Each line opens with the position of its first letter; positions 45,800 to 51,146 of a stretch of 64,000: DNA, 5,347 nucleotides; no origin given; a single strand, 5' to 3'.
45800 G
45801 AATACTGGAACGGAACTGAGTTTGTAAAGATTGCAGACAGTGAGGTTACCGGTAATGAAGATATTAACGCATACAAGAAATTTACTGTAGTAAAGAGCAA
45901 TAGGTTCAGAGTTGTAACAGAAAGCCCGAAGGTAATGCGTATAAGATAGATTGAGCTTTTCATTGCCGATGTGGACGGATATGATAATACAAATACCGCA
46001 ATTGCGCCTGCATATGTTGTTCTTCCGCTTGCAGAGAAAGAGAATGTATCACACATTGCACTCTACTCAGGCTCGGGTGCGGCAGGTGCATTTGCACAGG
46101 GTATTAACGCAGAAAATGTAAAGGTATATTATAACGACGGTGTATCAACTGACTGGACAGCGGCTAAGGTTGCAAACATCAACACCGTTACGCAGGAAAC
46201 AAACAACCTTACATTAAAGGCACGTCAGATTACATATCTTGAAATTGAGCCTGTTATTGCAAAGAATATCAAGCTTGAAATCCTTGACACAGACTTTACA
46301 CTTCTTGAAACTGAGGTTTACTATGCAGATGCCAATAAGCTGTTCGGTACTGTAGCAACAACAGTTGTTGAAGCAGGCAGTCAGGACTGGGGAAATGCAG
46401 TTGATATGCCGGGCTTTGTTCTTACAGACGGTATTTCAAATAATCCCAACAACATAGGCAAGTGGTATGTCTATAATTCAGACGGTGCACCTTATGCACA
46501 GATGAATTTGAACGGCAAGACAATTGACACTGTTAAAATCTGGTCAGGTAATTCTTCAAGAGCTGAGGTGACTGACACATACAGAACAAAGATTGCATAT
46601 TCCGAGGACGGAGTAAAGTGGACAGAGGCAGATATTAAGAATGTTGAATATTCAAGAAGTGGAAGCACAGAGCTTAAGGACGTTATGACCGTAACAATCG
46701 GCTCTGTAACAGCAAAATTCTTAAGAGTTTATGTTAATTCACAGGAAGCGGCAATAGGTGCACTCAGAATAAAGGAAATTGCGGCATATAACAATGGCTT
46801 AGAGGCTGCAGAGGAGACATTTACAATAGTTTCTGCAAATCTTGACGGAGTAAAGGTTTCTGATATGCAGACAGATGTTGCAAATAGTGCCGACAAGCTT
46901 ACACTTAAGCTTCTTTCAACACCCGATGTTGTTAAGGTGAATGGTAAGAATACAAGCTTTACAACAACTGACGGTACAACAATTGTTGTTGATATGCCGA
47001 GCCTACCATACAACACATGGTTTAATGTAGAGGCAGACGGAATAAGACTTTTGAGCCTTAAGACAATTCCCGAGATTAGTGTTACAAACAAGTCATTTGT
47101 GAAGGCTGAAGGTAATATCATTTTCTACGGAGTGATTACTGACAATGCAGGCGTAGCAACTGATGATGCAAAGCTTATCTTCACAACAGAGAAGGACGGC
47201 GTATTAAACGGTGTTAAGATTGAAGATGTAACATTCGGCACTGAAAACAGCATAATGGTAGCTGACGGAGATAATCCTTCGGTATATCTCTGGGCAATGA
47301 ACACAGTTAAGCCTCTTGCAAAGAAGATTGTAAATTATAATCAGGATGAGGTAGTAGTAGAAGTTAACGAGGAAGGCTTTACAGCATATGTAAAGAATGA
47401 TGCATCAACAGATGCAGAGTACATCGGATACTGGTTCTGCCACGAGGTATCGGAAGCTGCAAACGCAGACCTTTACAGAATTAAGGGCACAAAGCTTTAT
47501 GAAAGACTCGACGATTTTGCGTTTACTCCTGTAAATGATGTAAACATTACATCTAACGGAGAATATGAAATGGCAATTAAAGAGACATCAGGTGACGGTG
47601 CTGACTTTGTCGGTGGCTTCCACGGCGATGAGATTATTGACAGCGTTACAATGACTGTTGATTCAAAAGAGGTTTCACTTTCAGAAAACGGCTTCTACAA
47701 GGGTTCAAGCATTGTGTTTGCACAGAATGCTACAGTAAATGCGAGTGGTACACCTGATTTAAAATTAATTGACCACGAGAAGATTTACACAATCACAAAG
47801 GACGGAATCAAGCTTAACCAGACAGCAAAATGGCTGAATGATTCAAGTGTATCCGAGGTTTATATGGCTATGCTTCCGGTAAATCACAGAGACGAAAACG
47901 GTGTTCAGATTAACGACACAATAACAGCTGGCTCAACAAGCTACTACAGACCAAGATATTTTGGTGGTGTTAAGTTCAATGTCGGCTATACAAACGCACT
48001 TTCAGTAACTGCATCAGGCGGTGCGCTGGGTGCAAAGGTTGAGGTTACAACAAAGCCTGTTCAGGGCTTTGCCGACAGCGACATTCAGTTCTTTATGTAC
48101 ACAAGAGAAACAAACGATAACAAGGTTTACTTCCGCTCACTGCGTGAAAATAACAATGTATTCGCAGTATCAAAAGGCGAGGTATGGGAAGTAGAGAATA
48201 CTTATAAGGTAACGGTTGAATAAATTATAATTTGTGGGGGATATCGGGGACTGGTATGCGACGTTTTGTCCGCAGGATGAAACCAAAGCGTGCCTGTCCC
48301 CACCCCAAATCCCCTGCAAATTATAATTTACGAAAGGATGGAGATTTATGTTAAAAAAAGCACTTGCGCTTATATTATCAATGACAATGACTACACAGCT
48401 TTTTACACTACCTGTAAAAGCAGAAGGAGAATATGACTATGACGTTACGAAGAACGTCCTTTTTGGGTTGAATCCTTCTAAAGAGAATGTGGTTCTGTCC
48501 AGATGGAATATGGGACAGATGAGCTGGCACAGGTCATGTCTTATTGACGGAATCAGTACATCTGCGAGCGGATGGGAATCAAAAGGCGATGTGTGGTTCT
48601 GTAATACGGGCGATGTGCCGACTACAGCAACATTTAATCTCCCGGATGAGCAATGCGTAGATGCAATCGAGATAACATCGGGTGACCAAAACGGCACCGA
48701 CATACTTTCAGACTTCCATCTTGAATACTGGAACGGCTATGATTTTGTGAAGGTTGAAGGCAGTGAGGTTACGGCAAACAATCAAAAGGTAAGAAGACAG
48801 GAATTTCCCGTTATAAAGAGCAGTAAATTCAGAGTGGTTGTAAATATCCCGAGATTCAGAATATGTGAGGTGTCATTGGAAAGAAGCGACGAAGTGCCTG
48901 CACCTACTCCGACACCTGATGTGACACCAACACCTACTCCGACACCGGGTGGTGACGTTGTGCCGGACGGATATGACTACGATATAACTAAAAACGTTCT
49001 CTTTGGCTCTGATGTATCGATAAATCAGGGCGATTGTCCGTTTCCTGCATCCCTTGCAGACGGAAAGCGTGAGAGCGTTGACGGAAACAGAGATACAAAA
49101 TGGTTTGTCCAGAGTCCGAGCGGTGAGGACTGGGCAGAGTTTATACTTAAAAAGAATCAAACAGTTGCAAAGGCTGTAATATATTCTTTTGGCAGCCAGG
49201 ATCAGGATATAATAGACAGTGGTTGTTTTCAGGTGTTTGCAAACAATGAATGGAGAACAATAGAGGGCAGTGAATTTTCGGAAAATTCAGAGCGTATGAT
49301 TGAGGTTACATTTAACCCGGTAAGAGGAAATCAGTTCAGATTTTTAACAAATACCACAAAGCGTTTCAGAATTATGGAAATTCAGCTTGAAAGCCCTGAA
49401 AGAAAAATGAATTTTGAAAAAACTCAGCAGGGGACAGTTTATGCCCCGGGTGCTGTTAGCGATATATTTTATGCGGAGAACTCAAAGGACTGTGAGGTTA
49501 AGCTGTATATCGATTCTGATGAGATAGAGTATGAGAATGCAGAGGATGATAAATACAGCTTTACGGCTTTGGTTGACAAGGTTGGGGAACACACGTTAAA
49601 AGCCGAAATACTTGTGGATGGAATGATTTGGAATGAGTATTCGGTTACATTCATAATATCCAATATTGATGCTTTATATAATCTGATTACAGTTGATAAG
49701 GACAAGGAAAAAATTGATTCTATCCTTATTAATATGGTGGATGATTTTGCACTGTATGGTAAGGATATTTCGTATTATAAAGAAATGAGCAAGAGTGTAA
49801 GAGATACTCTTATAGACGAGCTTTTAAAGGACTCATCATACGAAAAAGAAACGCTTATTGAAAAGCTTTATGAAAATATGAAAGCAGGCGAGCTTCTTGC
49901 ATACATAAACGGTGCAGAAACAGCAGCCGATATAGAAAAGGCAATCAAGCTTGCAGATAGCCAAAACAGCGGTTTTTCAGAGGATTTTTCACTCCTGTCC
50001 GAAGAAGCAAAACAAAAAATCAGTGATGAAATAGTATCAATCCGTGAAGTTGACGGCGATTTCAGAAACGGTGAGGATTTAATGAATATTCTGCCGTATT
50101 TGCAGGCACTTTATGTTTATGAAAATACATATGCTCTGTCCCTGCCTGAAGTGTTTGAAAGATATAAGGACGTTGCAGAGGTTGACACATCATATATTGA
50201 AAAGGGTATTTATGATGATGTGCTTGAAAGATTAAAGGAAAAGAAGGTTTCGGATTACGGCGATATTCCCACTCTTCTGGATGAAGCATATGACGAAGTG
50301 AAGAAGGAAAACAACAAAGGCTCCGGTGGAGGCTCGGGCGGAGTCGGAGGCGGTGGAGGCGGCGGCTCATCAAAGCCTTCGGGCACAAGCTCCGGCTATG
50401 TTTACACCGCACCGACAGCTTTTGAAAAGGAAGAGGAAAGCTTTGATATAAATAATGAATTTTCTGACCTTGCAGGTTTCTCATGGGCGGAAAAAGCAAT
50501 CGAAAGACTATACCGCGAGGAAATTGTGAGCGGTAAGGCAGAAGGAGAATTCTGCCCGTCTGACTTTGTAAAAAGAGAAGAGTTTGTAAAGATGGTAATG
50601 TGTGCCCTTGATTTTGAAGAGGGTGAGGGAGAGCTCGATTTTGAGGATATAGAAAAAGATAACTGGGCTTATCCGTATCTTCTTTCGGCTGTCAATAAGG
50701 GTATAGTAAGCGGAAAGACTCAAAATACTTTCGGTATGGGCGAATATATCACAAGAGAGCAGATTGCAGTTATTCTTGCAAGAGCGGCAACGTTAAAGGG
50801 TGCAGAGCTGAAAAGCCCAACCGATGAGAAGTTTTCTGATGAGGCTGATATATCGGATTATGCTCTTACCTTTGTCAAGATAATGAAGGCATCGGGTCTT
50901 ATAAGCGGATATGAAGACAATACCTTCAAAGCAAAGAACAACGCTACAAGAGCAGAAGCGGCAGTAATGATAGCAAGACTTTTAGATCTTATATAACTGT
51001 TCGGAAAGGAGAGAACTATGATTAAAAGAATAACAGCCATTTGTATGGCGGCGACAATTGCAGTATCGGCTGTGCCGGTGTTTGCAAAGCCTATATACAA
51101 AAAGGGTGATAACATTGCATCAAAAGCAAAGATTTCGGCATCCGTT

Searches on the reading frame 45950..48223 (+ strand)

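Call 24: search_protein_families(library=pfam, proteins=[window:45950-48223:+], max_evalue=0.00001)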
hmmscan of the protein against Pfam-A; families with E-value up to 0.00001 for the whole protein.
window:45950-48223:+ (757 aa): 1 family
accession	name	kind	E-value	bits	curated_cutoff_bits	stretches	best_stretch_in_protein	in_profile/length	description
PF00754.31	F5_F8_type_C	-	4.8e-09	36.9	28.2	0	158-266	17-116/127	F5/8 type C domain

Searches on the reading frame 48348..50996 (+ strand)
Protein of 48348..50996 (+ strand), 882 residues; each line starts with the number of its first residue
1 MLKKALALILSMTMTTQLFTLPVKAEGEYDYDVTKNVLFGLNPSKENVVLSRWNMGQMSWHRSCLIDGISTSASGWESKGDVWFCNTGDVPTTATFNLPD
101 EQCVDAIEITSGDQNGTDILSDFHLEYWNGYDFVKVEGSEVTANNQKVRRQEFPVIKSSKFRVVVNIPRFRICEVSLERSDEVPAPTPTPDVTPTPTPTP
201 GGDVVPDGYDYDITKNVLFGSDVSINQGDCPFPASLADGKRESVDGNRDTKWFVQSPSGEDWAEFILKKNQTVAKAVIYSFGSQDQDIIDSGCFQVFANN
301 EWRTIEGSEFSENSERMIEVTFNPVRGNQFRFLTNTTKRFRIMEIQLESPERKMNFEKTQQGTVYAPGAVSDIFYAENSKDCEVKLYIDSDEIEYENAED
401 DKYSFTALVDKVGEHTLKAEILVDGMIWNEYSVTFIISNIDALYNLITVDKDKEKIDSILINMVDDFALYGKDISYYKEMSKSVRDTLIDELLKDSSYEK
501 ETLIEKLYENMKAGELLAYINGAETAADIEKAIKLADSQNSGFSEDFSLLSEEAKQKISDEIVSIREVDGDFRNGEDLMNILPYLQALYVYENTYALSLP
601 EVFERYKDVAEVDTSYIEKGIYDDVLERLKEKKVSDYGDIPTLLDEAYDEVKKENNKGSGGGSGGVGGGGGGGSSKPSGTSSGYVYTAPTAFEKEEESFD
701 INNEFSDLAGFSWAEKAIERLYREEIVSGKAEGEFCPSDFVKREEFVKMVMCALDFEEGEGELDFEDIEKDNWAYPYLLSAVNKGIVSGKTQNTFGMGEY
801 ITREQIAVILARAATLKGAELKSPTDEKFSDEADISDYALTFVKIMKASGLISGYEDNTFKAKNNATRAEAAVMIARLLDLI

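Call 24: search_protein_families(library=pfam, proteins=[window:48348-50996:+], max_evalue=0.00001)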
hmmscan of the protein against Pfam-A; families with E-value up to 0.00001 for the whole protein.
window:48348-50996:+ (882 aa): 3 families
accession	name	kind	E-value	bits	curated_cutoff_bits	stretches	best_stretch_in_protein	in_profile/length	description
PF00395.25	SLH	-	8.4e-30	102.9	20.8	2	828-872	1-44/44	S-layer homology domain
PF00754.31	F5_F8_type_C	-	6.3e-11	42.9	28.2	1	240-336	14-114/127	F5/8 type C domain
PF22633.2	F5_F8_type_C_2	-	3.3e-08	34.5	27.8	0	244-331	3-90/91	NedA-like, galactose-binding domain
